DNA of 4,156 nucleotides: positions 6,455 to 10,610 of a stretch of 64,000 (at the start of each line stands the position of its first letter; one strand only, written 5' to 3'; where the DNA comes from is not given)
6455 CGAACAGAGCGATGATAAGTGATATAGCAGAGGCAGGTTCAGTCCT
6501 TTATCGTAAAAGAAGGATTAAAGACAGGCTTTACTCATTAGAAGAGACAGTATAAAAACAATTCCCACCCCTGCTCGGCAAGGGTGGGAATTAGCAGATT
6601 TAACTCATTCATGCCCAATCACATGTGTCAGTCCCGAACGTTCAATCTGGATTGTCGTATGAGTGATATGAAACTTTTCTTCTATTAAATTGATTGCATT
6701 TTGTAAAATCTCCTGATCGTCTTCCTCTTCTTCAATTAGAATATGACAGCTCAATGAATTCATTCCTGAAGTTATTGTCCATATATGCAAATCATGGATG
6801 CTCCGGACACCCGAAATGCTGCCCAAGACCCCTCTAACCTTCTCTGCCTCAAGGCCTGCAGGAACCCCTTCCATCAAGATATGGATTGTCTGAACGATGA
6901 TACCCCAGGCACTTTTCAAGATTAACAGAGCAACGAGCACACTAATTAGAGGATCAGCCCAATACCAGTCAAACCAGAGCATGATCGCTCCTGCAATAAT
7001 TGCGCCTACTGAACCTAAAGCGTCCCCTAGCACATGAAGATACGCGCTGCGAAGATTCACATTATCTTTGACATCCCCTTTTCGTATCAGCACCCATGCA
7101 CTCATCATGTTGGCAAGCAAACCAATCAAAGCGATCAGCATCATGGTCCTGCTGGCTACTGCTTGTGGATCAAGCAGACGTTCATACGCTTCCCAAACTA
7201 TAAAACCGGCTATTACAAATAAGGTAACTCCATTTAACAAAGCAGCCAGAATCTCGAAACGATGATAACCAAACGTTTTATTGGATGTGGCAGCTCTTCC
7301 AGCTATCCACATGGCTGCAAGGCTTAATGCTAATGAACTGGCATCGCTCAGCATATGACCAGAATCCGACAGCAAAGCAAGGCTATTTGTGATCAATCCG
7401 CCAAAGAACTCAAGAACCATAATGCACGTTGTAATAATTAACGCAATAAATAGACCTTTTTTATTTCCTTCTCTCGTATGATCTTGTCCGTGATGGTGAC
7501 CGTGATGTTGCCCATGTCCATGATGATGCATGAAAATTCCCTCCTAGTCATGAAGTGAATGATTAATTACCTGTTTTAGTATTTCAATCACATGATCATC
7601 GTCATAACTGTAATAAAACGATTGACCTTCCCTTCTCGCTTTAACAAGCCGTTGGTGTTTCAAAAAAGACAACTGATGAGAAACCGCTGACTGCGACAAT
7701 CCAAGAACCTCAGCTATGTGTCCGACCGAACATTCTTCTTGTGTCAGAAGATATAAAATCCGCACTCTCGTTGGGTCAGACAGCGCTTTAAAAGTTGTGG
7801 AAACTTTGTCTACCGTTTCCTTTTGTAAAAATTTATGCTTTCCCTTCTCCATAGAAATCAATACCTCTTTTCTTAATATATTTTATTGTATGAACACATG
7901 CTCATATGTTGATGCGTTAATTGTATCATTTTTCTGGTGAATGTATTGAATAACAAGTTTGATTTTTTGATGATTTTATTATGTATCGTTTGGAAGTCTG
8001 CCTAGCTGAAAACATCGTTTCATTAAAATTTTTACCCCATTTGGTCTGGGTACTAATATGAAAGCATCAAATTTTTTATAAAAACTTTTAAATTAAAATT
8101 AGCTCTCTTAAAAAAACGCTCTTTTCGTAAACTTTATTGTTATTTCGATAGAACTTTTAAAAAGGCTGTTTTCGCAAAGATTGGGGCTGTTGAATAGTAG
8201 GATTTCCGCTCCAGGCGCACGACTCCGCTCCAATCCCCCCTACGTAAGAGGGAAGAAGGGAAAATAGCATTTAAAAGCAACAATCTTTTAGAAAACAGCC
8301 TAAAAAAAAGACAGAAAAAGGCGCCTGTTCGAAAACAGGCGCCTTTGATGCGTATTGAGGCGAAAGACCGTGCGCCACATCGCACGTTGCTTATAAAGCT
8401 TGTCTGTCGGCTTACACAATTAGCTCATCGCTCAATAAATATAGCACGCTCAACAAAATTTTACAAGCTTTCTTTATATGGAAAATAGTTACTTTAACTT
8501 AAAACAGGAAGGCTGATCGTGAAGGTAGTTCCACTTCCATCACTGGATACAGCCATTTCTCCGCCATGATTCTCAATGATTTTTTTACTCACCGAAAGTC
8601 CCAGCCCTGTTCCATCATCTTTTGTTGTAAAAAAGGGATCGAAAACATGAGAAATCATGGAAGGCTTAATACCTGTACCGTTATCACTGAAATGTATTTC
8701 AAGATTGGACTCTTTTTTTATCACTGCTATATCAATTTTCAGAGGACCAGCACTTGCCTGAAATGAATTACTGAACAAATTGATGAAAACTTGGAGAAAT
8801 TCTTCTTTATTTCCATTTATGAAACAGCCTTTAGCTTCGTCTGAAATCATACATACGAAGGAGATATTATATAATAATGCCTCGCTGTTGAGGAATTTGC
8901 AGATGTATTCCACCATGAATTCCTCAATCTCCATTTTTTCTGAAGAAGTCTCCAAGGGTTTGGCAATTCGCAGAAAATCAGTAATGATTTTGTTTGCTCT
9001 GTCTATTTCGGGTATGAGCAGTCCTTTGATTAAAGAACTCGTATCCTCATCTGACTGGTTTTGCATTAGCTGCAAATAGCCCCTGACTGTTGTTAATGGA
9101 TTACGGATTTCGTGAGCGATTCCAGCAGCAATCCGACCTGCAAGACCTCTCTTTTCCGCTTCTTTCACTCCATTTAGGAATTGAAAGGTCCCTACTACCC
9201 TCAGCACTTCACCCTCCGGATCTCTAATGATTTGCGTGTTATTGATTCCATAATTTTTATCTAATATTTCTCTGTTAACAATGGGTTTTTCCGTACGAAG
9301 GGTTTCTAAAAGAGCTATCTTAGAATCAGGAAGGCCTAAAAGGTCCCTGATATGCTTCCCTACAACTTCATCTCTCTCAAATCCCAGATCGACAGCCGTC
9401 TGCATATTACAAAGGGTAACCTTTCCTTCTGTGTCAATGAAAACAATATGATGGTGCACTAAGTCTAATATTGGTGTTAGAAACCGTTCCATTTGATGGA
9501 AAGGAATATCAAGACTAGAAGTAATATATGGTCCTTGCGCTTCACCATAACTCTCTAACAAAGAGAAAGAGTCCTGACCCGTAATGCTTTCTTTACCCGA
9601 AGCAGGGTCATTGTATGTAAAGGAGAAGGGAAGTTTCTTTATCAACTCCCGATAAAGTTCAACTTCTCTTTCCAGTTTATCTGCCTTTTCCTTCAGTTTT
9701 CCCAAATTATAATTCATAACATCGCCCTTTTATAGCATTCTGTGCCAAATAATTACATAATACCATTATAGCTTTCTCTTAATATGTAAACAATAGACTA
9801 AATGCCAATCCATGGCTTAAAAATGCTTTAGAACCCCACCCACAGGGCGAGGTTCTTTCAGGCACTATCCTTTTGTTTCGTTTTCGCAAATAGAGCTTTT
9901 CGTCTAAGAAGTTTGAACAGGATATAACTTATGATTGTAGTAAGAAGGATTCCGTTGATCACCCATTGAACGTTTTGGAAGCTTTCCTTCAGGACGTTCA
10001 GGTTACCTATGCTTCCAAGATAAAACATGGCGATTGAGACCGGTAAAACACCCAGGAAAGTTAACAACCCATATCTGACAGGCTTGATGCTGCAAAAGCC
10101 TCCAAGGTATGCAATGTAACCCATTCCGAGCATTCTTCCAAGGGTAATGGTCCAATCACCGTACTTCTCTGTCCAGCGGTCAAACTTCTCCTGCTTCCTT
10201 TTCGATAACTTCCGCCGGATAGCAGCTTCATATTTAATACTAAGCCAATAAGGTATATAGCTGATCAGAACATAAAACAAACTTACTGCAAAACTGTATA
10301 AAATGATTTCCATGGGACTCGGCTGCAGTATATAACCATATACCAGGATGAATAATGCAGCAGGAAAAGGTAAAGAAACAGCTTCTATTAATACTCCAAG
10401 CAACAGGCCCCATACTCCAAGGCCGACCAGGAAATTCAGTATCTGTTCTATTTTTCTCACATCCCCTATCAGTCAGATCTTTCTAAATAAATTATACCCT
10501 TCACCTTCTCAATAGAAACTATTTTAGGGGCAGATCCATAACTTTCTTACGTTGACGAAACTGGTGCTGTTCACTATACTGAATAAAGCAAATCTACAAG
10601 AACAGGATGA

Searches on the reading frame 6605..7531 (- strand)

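Call 62: search_protein_families(library=pfam, max_evalue=1e-8, proteins=[window:6605-7531:-])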
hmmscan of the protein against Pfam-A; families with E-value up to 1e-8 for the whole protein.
window:6605-7531:- (308 aa): 2 families
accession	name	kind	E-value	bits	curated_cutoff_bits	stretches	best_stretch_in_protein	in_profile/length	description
PF01545.26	Cation_efflux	-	5.6e-47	160.5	26.6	1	27-220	1-198/198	Cation efflux family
PF16916.11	ZT_dimer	-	1.8e-14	53.9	26.7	1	226-298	3-77/78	Dimerisation domain of Zinc Transporter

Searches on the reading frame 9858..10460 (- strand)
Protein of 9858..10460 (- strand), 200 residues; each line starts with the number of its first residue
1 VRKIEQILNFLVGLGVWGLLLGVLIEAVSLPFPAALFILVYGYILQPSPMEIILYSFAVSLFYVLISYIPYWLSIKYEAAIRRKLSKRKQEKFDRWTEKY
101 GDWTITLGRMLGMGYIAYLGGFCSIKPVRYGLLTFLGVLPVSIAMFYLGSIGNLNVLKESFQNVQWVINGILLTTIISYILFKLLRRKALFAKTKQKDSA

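Call 62: search_protein_families(library=pfam, max_evalue=1e-8, proteins=[window:9858-10460:-])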
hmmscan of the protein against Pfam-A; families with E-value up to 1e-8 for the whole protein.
window:9858-10460:- (200 aa): 1 family
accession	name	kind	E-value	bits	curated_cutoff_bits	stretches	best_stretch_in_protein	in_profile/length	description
PF09335.16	VTT_dom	-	4.4e-09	37.3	33.9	1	33-150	2-122/123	VTT domain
